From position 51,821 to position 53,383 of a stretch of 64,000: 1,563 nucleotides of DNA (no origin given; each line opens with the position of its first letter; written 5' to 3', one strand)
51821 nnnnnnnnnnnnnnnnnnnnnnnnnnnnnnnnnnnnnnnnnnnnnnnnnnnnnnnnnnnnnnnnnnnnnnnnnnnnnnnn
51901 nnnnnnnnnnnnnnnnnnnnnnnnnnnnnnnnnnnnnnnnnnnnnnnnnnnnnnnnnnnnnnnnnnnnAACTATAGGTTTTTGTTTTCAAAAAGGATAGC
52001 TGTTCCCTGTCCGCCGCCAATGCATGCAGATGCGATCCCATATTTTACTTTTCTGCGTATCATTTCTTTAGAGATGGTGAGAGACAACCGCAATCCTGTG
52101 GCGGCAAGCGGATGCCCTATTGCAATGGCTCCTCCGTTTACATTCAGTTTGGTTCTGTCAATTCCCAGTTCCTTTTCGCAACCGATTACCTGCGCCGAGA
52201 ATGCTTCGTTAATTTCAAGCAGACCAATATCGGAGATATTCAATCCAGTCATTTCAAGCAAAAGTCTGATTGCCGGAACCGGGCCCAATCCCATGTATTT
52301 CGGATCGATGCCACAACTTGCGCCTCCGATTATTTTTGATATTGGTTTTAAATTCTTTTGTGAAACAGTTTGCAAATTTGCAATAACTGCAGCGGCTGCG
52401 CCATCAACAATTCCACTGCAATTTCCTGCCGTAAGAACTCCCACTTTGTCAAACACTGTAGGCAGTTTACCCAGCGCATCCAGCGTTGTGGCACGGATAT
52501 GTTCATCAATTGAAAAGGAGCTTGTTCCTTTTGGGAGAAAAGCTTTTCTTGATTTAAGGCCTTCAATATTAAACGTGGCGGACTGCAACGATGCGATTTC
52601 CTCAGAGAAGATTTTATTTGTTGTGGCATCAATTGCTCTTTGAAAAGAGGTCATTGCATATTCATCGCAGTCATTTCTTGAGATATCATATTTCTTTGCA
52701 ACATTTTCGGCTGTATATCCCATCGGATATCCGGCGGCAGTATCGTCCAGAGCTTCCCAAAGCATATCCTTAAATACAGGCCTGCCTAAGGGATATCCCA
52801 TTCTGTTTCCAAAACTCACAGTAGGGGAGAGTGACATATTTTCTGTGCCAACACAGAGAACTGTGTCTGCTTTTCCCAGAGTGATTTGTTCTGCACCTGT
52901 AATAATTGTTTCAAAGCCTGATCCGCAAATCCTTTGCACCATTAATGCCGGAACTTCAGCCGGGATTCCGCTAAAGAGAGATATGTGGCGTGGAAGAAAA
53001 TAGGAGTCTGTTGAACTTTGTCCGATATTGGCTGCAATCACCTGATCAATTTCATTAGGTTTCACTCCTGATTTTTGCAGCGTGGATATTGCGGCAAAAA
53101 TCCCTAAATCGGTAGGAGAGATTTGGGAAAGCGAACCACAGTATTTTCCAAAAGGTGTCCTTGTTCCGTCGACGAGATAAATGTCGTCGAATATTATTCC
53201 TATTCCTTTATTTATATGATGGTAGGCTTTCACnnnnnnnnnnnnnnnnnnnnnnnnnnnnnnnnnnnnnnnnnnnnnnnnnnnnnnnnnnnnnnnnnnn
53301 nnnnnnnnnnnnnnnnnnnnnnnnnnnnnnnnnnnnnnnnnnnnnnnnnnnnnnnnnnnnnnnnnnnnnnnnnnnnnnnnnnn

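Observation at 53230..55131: Unusual fusion of a ketopantoate-reductase-like NAD(P)H oxidoreductase domain to an HgdC/BcrAD-type activase ATPase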

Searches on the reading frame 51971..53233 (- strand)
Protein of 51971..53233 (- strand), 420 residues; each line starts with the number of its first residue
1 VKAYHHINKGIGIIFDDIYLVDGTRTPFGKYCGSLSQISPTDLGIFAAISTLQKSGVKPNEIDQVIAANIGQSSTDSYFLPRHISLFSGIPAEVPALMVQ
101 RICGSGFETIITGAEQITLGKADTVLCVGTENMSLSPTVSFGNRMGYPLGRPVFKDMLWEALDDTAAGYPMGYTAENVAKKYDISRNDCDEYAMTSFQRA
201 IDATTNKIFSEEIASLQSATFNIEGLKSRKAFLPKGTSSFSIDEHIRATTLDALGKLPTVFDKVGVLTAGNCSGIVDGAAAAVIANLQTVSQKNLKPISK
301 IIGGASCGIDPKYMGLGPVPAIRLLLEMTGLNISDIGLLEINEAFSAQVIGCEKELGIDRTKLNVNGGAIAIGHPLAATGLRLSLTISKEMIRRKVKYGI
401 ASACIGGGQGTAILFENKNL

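Call 3: search_protein_families(library=pfam, proteins=[window:51971-53233:-], max_evalue=0.01)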
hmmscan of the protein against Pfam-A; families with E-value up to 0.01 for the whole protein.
window:51971-53233:- (420 aa): 3 families
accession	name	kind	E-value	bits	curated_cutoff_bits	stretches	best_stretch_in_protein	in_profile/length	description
PF00108.29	Thiolase_N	-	8.8e-65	219.1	26.4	1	19-286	2-258/260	Thiolase, N-terminal domain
PF02803.24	Thiolase_C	-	3.4e-43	146.6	27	1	296-416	2-122/123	Thiolase, C-terminal domain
PF00109.32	ketoacyl-synt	-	0.0011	19.1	20.8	1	38-143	111-214/252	Beta-ketoacyl synthase, N-terminal domain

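Call 80: search_protein_families(library=ncbifam, proteins=[window:51971-53233:-], max_evalue=1e-30)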
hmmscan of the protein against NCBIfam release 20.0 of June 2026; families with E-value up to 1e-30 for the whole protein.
window:51971-53233:- (420 aa): 30 families (the best 25 are shown)
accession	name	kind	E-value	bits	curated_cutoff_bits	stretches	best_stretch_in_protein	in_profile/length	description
TIGR01930.1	AcCoA-C-Actrans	subfamily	7.7e-115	383.9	240.55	1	21-416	2-385/385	acetyl-CoA C-acyltransferase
NF006552.0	PRK09051.1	subfamily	5.7e-108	361.6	565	1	16-417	4-394/395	beta-ketothiolase BktB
NF042999.1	bketothiol_BktB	equivalog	9.3e-102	341.2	725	1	17-417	4-393/394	beta-ketothiolase BktB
NF006551.0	PRK09050.1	subfamily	1.4e-94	317.4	605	1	17-416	3-399/401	3-oxoadipyl-CoA thiolase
NF005805.0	PRK07661.1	equivalog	6e-94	315.2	633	1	20-416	6-389/391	acetyl-CoA C-acetyltransferase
NF004853.0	PRK06205.1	subfamily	7.4e-94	315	551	1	17-418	3-403/404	acetyl-CoA C-acetyltransferase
TIGR02430.1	pcaF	equivalog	3e-93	313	597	1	17-416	2-398/400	3-oxoadipyl-CoA thiolase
NF006001.0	PRK08131.1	equivalog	1.5e-90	304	622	1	17-417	3-399/401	3-oxoadipyl-CoA thiolase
NF004206.0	PRK05656.1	subfamily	2.2e-90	303.6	688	1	16-415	2-390/392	acetyl-CoA C-acetyltransferase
NF006553.0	PRK09052.1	equivalog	1e-86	291.5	567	1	16-417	6-398/399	acetyl-CoA C-acyltransferase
NF042967.1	AcCoAtase_PhaA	equivalog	6.7e-85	285.6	740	1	16-416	2-394/396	acetyl-CoA acetyltransferase PhaA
NF005152.0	PRK06633.1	equivalog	5.1e-82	275.5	675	1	16-416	3-390/392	acetyl-CoA C-acetyltransferase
NF005033.0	PRK06445.1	equivalog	1.3e-81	274.8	511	1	16-417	3-394/395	acetyl-CoA C-acetyltransferase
NF006086.0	PRK08235.1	equivalog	1.3e-81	274.7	526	1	20-416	6-391/393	acetyl-CoA C-acetyltransferase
NF006030.0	PRK08170.1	equivalog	1.4e-80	271.1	593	1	158-418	171-433/434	acetyl-CoA C-acetyltransferase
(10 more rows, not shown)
